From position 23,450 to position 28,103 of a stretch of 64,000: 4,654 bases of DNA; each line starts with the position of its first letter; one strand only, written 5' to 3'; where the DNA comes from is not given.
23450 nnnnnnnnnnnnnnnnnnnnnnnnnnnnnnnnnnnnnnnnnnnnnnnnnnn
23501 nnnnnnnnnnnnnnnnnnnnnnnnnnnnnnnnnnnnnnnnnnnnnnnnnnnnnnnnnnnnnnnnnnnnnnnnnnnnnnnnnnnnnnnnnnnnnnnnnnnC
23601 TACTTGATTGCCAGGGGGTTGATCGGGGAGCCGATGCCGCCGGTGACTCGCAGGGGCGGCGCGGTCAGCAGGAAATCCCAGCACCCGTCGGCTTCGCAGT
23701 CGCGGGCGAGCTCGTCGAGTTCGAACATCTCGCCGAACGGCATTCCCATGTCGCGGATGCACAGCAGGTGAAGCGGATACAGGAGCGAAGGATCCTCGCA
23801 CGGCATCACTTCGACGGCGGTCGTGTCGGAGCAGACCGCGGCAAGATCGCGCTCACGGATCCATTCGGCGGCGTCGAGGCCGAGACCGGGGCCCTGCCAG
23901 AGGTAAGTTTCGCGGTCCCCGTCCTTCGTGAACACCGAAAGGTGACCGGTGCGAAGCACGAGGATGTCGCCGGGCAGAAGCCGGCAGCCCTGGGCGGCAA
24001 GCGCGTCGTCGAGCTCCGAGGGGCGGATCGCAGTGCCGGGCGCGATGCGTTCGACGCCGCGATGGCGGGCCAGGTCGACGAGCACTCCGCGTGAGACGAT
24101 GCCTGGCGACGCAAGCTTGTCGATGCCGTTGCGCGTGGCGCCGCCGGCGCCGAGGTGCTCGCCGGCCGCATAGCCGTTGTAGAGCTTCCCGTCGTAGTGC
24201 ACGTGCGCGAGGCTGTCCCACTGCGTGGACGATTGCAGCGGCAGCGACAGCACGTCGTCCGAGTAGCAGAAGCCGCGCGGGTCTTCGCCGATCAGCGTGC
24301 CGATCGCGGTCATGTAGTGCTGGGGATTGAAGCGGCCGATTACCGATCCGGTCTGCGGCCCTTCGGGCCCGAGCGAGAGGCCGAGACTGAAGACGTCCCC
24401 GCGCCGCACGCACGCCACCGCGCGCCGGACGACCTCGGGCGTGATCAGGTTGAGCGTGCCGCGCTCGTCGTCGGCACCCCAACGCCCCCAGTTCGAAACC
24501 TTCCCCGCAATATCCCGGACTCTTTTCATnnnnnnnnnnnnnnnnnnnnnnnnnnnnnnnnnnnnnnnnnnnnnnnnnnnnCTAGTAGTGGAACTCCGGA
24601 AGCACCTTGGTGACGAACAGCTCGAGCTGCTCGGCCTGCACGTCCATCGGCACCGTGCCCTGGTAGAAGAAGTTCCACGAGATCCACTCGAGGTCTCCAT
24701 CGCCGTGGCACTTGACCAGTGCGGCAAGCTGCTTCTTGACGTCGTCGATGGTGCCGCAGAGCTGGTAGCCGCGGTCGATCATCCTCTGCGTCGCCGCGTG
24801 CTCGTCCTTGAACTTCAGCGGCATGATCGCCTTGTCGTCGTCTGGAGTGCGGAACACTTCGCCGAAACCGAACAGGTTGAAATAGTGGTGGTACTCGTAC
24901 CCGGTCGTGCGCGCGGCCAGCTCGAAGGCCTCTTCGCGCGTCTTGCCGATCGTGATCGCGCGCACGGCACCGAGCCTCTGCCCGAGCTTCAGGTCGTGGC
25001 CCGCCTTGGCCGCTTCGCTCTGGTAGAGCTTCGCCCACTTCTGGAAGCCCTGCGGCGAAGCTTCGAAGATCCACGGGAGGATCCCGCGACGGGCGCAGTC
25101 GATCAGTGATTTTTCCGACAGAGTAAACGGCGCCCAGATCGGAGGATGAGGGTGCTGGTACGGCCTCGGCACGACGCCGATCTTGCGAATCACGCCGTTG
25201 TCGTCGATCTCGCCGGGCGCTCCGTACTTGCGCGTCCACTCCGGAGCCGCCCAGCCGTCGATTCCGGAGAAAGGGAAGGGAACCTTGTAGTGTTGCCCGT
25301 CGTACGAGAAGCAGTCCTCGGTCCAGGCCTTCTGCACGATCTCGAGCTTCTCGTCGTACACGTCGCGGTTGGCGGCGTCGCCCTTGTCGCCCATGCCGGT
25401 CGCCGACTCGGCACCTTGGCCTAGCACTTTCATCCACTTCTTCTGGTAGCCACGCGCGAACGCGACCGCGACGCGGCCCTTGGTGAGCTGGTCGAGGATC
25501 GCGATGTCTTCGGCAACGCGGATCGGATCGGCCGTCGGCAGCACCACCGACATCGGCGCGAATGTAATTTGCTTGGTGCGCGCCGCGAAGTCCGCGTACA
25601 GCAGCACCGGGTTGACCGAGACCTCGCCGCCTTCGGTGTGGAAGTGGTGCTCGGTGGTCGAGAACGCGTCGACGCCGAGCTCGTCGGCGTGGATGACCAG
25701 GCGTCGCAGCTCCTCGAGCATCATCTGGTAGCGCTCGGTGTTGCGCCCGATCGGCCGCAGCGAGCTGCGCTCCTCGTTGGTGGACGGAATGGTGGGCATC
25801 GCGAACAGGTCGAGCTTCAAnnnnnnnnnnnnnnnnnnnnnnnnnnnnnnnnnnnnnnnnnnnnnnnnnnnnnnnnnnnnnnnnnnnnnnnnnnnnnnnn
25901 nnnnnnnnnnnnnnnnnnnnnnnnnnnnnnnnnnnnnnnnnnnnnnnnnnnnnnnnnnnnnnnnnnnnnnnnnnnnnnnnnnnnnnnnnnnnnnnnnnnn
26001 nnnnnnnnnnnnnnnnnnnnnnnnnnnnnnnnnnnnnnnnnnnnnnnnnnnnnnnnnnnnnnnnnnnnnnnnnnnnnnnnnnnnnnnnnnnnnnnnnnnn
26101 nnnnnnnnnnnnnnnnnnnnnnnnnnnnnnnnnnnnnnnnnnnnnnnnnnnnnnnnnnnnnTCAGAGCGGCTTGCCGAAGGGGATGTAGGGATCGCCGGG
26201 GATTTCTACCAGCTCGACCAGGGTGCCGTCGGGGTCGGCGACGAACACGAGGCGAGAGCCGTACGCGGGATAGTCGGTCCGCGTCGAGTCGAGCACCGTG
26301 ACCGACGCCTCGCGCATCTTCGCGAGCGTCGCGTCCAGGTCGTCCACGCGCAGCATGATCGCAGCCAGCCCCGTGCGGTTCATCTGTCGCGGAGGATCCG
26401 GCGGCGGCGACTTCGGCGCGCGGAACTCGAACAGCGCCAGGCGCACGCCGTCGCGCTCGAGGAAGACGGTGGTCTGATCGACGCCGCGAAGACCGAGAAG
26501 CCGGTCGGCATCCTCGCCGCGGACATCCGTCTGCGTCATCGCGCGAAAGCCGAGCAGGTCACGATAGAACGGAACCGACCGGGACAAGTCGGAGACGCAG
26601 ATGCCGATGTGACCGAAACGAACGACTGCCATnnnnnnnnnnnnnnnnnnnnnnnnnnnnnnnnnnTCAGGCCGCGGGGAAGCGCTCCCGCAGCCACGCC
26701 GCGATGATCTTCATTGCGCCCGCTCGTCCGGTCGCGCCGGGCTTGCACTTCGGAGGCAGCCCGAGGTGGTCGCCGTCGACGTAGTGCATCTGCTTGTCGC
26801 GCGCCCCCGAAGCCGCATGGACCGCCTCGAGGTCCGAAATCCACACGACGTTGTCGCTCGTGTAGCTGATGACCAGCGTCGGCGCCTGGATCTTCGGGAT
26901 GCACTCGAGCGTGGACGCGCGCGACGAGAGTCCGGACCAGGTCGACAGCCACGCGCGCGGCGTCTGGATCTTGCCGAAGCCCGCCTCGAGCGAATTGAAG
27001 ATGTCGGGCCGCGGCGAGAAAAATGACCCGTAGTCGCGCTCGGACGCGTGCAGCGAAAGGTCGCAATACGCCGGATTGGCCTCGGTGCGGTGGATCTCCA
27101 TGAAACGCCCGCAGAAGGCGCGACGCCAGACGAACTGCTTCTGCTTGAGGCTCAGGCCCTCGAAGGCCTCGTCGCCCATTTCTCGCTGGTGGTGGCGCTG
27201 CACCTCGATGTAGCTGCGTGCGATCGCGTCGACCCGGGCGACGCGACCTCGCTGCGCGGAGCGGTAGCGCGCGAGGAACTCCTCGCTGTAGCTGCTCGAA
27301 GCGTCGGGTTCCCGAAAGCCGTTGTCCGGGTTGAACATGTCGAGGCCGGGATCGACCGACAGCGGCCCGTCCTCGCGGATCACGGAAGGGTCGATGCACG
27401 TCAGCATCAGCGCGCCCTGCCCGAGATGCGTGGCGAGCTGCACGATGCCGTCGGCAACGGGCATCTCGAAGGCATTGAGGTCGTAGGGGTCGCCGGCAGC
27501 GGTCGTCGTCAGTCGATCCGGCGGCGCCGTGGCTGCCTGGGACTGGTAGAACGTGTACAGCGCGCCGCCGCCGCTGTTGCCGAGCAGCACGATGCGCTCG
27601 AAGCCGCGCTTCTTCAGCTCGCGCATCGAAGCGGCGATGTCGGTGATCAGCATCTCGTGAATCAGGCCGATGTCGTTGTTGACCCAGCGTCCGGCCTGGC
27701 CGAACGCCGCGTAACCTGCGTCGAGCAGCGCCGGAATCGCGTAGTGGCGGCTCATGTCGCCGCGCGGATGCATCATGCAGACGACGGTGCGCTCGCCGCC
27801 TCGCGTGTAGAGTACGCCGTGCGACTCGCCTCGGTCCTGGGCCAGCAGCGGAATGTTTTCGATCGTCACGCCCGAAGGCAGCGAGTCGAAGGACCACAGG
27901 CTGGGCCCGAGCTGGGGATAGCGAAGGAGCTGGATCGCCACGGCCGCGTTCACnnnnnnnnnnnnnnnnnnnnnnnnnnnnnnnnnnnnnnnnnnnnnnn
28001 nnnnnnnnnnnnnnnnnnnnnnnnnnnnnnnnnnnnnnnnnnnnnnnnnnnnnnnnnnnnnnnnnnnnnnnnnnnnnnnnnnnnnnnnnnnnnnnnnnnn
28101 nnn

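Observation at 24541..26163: REP-like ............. element: doublets bracket an LLM gene and one arm is tandemly amplified eight-fold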

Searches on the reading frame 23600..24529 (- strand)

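Call 8: search_protein_families(library=pfam, proteins=[window:23600-24529:-])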
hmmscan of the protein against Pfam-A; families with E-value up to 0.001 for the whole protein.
window:23600-24529:- (309 aa): 1 family
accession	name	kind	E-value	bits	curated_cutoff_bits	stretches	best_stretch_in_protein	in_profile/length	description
PF04199.19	Cyclase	-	3e-20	73.3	23.1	1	92-240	20-141/142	Putative cyclase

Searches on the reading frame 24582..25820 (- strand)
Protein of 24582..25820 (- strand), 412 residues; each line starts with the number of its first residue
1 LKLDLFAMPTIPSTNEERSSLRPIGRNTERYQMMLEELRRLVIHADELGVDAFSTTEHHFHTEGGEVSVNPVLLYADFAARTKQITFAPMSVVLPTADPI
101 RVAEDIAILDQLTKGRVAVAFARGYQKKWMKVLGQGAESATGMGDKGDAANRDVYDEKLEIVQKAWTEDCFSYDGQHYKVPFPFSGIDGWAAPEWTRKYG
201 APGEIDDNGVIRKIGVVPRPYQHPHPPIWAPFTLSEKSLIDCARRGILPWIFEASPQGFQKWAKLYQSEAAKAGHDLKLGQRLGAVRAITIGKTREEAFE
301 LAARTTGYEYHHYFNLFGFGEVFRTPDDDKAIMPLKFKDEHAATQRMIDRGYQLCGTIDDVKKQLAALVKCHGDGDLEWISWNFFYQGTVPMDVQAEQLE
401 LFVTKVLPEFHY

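Call 8: search_protein_families(library=pfam, proteins=[window:24582-25820:-])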
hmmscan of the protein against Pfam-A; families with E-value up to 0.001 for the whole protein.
window:24582-25820:- (412 aa): 1 family
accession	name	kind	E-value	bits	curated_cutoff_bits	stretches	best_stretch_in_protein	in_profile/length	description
PF00296.26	Bac_luciferase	-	7.2e-36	124.6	27.9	1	31-370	18-309/314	Luciferase-like monooxygenase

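Call 11: find_related_loci(query=window:24582-25820:-, collection=genome_contigs, flank=5000)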
Query window:24582-25820:- (412 aa) in genome_contigs; peptide patterns used: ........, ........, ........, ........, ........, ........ (x = any residue, [..] = any of these).
35 stretches matched a pattern; 19 encode a relative of the query (tblastn E <= 1e-3); 19 distinct loci.
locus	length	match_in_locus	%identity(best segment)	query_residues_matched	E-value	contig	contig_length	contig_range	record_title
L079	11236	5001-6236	89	1-412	0e+0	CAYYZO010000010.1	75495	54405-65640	MAG TPA_asm: uncultured Myxococcales bacterium isolate SRP287453_co1_193 genome assembly, contig: NODE_464_length_75495_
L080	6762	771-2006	88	1-412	0e+0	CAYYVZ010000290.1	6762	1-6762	MAG TPA_asm: uncultured Myxococcales bacterium isolate binchicken_co105_106 genome assembly, contig: NODE_15055_length_6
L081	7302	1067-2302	88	1-412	0e+0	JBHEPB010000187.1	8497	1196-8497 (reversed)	MAG: Candidatus Binatia bacterium isolate S6_bin.61.orig S6_k141_315730, whole genome shotgun sequence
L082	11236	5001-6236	90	1-412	0e+0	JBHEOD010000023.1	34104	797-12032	MAG: Candidatus Binatia bacterium isolate S6_bin.16.strict S6_NODE_23, whole genome shotgun sequence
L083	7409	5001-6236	85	1-412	0e+0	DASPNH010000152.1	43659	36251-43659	MAG TPA_asm: Candidatus Binatia bacterium isolate SMAG_U12116 k141_18916, whole genome shotgun sequence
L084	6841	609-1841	81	1-410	0e+0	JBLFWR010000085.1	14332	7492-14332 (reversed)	MAG: Candidatus Binatia bacterium isolate 3300053785_131 Ga0535658_0011053, whole genome shotgun sequence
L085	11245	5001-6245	59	1-410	2e-166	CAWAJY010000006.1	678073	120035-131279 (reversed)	MAG: uncultured Actinomycetes bacterium isolate MFD02579.bin.2.11 genome assembly, contig: contig_4469, whole genome sho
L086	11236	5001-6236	57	1-411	2e-160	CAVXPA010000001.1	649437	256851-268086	MAG: uncultured Solirubrobacterales bacterium isolate MFD00731.bin.2.60 genome assembly, contig: contig_21402, whole gen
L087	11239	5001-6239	56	1-408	1e-157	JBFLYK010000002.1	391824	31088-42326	MAG: Actinomycetota bacterium isolate MAG083 MAG083_2, whole genome shotgun sequence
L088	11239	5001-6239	56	1-408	3e-157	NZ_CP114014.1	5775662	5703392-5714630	Paraconexibacter sp. AEG42_29 chromosome, complete genome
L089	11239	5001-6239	56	1-408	6e-156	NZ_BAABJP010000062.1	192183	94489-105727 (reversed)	Pseudonocardia eucalypti strain JCM 18303 sequence62, whole genome shotgun sequence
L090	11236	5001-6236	56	1-408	3e-149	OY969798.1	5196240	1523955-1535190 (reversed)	MAG: uncultured Actinomycetota bacterium isolate MFD01275.bin.c.19 genome assembly, chromosome: 1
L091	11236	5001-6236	55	1-408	8e-147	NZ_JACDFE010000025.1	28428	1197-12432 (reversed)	MAG: Sporichthya sp. isolate MGR_bin378 SD2905_NODE_193_length_28428_cov_2.664641, whole genome shotgun sequence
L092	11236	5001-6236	55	1-408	1e-146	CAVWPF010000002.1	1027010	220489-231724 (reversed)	MAG: uncultured Actinomycetota bacterium isolate MFD01275.bin.1.285 genome assembly, contig: contig_3831, whole genome s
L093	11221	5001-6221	54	1-408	9e-151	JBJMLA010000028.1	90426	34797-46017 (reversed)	MAG: Solirubrobacteraceae bacterium isolate H3_16_all_fractions_metab_148_72_0 k255_1292631, whole genome shotgun sequen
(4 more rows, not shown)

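Call 21: find_encoding_contigs(protein=window:24582-25820:-, flank=3000, max_places=10)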
Protein window:24582-25820:- (412 aa): 1 contig read that carries it; 1 place shown.
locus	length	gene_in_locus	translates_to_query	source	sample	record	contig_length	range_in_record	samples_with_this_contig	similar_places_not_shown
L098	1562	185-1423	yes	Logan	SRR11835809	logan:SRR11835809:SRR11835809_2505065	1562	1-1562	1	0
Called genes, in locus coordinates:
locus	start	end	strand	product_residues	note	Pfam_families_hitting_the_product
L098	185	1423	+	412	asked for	PF00296:Bac_luciferase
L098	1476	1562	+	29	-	?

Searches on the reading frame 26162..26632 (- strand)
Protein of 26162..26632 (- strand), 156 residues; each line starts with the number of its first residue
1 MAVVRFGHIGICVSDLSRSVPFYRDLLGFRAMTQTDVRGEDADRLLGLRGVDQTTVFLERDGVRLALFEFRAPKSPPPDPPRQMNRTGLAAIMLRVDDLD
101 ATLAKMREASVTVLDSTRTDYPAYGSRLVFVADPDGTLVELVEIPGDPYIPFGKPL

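Call 8: search_protein_families(library=pfam, proteins=[window:26162-26632:-])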
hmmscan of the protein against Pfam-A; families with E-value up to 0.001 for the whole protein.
window:26162-26632:- (156 aa): 6 families
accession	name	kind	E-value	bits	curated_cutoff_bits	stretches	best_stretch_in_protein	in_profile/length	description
PF00903.31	Glyoxalase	-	1.7e-20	74.1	20.6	1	5-141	1-121/121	Glyoxalase/Bleomycin resistance protein/Dioxygenase superfamily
PF13669.12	Glyoxalase_4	-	1e-10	42.3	27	1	8-119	2-99/109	Glyoxalase/Bleomycin resistance protein/Dioxygenase superfamily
PF13468.12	Glyoxalase_3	-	2.3e-05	25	25.1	1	7-133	2-122/176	Glyoxalase-like domain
PF12681.13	Glyoxalase_2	-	4.1e-05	23.9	30.1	0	93-143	66-115/118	Glyoxalase-like domain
PF22677.2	Ble-like_N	-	0.00015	21.9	24.5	1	5-30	1-26/41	Bleomycin resistance protein-like N-terminal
PF18029.7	Glyoxalase_6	-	0.00025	22.1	23.6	1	13-141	6-105/106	Glyoxalase-like domain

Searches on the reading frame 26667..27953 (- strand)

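Call 8: search_protein_families(library=pfam, proteins=[window:26667-27953:-])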
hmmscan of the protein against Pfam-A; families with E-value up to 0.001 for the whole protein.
window:26667-27953:- (428 aa): 1 family
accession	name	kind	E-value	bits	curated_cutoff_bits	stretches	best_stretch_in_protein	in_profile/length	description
PF12146.15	Hydrolase_4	-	0.00029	20.6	27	0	348-394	183-229/239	Serine aminopeptidase, S33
